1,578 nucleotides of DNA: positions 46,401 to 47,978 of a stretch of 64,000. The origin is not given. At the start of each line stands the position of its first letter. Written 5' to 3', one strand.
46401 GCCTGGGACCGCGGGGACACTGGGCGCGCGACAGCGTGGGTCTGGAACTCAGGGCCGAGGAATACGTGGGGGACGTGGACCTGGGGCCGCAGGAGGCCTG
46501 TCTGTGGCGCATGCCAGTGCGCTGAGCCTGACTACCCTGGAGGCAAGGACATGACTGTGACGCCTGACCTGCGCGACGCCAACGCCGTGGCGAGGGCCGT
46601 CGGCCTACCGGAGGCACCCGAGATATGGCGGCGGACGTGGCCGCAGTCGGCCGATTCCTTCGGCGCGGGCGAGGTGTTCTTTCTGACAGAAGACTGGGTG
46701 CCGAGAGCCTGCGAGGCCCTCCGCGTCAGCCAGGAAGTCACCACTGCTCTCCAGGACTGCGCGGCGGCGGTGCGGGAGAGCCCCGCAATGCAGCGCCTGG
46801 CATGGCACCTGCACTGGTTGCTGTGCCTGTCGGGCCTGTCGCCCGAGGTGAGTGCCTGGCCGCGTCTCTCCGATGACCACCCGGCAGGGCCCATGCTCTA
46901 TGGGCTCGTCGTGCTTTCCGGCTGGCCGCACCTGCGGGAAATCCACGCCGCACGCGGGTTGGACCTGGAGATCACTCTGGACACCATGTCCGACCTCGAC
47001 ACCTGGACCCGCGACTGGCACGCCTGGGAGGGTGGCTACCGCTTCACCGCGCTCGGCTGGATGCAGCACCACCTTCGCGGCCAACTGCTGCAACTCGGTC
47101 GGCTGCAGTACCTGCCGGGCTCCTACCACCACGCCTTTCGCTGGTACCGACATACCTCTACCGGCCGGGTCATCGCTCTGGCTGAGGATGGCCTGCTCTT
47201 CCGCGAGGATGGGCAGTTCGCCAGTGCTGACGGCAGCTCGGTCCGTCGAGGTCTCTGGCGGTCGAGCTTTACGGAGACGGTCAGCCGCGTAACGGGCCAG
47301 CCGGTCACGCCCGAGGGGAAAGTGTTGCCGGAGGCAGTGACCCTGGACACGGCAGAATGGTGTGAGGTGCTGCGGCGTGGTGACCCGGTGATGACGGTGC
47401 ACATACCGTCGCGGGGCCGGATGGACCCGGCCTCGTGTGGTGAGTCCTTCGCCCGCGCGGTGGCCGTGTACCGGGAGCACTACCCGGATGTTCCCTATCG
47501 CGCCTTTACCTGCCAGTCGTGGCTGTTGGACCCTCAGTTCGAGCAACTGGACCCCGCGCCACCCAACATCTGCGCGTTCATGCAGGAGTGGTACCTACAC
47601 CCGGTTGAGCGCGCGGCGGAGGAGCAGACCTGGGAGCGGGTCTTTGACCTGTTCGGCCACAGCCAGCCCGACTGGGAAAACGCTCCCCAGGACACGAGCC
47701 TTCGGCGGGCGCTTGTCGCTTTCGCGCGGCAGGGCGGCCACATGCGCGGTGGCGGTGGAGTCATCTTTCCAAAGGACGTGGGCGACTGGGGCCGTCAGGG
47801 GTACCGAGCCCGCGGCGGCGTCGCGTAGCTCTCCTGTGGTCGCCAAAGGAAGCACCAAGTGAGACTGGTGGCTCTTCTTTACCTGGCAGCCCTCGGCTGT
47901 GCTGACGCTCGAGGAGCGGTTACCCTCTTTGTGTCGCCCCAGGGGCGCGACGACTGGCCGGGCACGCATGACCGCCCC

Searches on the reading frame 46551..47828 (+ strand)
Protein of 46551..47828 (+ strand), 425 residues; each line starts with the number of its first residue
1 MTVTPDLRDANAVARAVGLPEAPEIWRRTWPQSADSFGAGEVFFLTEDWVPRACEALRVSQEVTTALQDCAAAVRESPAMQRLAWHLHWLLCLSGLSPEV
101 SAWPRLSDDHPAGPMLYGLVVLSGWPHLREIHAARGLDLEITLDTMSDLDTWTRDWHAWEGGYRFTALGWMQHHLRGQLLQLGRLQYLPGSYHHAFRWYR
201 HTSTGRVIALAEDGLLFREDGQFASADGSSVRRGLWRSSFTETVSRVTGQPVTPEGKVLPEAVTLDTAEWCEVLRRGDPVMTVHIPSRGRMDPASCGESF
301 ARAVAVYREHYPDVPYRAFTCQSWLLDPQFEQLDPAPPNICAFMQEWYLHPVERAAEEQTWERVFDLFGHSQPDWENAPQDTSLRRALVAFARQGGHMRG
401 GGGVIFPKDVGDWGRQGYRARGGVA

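Call 78: search_protein_families(library=pfam, proteins=[window:46551-47828:+], max_evalue=0.001)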
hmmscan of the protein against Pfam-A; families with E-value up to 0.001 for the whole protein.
window:46551-47828:+ (425 aa): 2 families
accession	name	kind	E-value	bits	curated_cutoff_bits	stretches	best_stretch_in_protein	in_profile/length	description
PF18164.7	GNAT_C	-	2.4e-33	115.5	22.8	1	179-405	1-142/142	GNAT-like C-terminal domain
PF18082.7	NAT_N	-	1.4e-16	62.1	27.8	1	51-177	4-129/129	N-acyltransferase N-terminal domain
